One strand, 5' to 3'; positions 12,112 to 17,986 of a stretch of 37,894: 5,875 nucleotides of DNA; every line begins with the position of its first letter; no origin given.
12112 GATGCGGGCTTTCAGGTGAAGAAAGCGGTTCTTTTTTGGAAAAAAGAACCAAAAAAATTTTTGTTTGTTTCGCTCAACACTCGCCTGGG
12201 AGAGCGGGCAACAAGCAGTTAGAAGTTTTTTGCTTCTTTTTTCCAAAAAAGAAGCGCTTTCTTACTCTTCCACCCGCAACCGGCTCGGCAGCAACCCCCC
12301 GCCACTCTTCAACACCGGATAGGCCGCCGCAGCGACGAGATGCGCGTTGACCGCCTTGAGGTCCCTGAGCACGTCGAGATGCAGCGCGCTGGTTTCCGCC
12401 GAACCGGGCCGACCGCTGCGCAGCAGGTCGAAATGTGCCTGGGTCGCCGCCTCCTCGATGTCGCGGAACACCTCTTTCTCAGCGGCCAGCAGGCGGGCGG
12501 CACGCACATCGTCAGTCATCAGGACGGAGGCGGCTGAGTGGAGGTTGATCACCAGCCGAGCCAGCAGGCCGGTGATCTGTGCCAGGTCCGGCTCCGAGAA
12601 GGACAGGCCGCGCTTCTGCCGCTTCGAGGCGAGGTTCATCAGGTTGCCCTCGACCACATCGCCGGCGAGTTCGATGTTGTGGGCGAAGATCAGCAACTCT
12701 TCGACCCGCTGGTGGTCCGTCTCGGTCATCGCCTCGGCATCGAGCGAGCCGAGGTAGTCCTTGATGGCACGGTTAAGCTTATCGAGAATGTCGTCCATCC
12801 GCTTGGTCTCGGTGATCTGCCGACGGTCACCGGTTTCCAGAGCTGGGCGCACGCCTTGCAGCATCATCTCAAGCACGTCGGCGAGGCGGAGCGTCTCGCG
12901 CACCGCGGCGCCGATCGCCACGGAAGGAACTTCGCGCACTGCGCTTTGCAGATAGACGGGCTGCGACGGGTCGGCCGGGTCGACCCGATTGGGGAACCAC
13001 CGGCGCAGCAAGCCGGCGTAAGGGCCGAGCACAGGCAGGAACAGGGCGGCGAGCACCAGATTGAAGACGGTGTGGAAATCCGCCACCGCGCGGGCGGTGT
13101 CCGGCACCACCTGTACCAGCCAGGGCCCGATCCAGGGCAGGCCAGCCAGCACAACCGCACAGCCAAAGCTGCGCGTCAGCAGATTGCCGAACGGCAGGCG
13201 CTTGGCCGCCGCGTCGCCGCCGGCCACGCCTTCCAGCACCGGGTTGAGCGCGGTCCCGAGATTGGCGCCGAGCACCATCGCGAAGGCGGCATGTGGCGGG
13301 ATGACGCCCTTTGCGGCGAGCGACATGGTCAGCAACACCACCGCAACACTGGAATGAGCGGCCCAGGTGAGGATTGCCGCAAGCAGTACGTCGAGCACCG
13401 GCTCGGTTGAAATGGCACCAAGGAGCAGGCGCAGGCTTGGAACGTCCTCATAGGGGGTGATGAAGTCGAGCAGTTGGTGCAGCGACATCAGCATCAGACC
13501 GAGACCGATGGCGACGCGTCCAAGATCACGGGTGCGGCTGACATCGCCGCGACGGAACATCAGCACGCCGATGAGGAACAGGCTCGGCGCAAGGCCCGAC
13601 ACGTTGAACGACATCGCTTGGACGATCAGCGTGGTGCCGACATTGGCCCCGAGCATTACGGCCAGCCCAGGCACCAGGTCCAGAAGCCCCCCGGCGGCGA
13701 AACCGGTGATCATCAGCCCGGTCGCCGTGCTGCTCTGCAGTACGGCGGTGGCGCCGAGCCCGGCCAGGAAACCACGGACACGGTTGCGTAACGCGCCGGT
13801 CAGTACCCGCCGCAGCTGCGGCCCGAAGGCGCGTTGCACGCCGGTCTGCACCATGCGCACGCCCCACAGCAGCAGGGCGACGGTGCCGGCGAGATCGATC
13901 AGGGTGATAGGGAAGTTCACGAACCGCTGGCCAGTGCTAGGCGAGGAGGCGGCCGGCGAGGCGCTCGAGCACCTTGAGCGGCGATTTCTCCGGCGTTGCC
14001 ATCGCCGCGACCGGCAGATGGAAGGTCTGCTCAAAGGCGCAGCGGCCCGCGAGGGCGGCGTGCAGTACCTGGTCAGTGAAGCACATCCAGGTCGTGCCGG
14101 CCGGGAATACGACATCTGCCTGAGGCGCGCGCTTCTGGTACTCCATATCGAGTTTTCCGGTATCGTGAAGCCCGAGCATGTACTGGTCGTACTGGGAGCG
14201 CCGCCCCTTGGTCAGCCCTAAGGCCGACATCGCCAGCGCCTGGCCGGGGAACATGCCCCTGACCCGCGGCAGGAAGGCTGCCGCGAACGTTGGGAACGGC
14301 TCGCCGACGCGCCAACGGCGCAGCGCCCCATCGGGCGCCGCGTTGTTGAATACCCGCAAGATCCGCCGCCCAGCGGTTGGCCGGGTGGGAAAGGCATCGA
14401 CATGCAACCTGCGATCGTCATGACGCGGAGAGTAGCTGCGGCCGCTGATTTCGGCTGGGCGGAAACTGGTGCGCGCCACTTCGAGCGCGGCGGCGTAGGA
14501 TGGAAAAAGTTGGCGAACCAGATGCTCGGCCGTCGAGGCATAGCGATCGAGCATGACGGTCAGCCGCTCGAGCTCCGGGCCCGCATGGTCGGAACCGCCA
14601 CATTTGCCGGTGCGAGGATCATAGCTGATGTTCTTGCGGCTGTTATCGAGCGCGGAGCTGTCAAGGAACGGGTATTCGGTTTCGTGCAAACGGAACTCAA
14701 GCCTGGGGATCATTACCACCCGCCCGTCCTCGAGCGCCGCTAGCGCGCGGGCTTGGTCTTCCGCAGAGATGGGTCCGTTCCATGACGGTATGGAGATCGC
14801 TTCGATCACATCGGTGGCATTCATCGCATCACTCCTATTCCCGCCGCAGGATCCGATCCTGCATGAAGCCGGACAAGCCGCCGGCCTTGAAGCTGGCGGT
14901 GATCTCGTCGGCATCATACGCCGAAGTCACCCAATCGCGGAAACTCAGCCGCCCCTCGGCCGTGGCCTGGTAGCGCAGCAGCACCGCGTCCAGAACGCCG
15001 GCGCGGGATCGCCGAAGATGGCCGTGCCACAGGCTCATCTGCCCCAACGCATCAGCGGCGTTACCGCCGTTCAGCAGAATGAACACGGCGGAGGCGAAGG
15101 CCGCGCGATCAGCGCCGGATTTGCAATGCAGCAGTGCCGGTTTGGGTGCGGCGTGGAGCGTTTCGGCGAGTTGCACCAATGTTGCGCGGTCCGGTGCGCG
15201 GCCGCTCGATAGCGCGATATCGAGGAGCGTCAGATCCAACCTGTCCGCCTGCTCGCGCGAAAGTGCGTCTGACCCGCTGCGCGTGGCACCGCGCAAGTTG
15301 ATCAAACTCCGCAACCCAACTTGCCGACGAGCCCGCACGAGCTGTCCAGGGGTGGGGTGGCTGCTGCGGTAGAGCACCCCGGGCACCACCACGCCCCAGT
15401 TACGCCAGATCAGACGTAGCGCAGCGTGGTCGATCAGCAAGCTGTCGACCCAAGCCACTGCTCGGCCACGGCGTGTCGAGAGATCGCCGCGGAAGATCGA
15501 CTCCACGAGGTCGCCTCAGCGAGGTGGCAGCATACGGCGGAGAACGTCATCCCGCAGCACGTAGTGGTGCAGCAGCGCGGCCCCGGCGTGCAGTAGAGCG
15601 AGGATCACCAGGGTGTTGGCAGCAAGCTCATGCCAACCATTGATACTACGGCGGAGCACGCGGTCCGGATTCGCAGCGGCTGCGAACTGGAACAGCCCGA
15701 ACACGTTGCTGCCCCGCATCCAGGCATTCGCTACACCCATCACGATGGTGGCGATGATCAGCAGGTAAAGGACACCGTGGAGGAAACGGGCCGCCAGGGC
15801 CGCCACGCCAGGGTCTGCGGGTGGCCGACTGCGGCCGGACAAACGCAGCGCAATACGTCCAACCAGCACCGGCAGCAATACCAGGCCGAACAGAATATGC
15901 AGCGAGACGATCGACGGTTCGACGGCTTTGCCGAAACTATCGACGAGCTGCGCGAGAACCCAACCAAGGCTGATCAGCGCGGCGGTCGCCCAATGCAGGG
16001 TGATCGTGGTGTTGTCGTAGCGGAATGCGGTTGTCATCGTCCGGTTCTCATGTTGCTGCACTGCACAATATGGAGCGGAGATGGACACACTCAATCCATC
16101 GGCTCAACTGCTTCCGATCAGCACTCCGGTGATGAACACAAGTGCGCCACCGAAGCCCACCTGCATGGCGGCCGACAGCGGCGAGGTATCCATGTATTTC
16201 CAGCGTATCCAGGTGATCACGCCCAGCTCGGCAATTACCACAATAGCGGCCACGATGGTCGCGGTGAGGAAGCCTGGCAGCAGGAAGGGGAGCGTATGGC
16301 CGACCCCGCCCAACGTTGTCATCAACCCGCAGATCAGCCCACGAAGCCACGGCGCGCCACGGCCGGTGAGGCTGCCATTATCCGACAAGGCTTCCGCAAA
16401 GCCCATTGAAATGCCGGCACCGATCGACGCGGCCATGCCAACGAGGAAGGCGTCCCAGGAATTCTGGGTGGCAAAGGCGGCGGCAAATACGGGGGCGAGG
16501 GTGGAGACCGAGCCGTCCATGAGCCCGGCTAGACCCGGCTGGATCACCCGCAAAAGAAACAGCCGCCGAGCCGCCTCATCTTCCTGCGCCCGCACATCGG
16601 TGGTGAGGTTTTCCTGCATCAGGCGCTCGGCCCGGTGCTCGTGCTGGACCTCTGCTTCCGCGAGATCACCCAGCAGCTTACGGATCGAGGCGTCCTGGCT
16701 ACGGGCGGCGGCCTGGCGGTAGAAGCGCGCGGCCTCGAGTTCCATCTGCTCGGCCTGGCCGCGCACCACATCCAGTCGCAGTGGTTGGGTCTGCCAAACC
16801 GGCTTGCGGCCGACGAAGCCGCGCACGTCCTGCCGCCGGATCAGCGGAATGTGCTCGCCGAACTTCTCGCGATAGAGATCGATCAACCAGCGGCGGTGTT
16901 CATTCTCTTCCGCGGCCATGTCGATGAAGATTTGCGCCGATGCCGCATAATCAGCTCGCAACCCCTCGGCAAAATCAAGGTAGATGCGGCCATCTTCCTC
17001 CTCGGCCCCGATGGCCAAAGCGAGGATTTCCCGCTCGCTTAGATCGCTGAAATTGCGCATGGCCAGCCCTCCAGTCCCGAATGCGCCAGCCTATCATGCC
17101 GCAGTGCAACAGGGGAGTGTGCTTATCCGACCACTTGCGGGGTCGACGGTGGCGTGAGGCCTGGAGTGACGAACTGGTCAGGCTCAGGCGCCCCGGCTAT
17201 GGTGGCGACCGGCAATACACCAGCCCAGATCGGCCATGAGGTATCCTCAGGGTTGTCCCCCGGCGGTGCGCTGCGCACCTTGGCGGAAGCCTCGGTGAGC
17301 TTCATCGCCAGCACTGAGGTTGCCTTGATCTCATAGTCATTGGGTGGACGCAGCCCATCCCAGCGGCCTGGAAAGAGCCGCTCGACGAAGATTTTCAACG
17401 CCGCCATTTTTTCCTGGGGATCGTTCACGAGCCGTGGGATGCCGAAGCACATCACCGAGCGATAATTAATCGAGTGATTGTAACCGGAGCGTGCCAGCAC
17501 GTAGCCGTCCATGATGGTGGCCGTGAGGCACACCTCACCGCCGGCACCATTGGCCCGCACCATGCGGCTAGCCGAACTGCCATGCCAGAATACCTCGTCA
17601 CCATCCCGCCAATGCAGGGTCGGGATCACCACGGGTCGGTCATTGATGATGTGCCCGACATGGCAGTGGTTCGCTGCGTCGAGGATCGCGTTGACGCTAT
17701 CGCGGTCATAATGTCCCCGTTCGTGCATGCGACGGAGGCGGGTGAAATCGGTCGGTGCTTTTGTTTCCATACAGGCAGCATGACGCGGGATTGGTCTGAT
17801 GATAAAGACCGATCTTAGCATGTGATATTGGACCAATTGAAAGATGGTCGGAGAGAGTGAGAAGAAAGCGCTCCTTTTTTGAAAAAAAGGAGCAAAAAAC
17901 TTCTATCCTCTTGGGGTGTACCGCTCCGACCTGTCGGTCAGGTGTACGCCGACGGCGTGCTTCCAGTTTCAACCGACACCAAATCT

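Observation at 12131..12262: Dispersed ~130-bp AT-rich nested-palindrome element: 4 full copies plus 1 solo arm in 38 kb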

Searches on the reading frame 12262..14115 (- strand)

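Call 19: search_protein_families(library=pfam, proteins=[window:12262-14115:-])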
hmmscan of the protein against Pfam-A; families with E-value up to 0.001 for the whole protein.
window:12262-14115:- (617 aa): 2 families
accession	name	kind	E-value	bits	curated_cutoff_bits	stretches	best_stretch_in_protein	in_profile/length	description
PF02690.20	Na_Pi_cotrans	-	5.1e-46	156.5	29.1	2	81-215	1-135/137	Na+/Pi-cotransporter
PF01895.24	PhoU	-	5.2e-07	30.4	23.5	1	409-486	2-80/89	PhoU domain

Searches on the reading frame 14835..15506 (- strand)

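Call 78: search_protein_families(library=pfam, proteins=[window:14835-15506:-], max_evalue=0.00001)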
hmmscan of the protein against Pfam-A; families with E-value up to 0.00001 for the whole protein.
window:14835-15506:- (223 aa): 1 family
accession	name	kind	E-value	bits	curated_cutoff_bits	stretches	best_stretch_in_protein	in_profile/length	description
PF22784.1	PTP-SAK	-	2.7e-06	27.9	27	1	37-153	4-119/153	Swiss Army Knife protein, DSP-PTPase phosphatase domain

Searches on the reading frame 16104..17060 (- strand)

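Call 78: search_protein_families(library=pfam, proteins=[window:16104-17060:-], max_evalue=0.00001)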
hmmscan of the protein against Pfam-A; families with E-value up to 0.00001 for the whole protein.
window:16104-17060:- (318 aa): 1 family
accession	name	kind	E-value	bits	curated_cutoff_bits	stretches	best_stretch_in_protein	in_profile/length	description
PF02915.23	Rubrerythrin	-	3.4e-29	102.4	22.8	1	11-148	1-137/137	Rubrerythrin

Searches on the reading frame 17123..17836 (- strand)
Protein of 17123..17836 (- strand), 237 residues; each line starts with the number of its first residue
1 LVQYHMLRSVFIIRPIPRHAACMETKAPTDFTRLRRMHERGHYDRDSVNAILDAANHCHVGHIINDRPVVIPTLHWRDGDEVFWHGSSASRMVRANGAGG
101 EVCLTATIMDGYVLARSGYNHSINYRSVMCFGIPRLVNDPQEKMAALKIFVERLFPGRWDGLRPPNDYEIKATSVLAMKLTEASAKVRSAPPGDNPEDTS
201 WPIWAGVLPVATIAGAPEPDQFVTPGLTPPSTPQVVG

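Call 19: search_protein_families(library=pfam, proteins=[window:17123-17836:-])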
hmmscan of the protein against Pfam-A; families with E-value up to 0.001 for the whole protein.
window:17123-17836:- (237 aa): 1 family
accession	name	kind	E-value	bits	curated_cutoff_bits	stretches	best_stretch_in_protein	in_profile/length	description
PF12900.13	Pyridox_ox_2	-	9.1e-41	139.6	27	1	44-187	1-140/140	Pyridoxamine 5'-phosphate oxidase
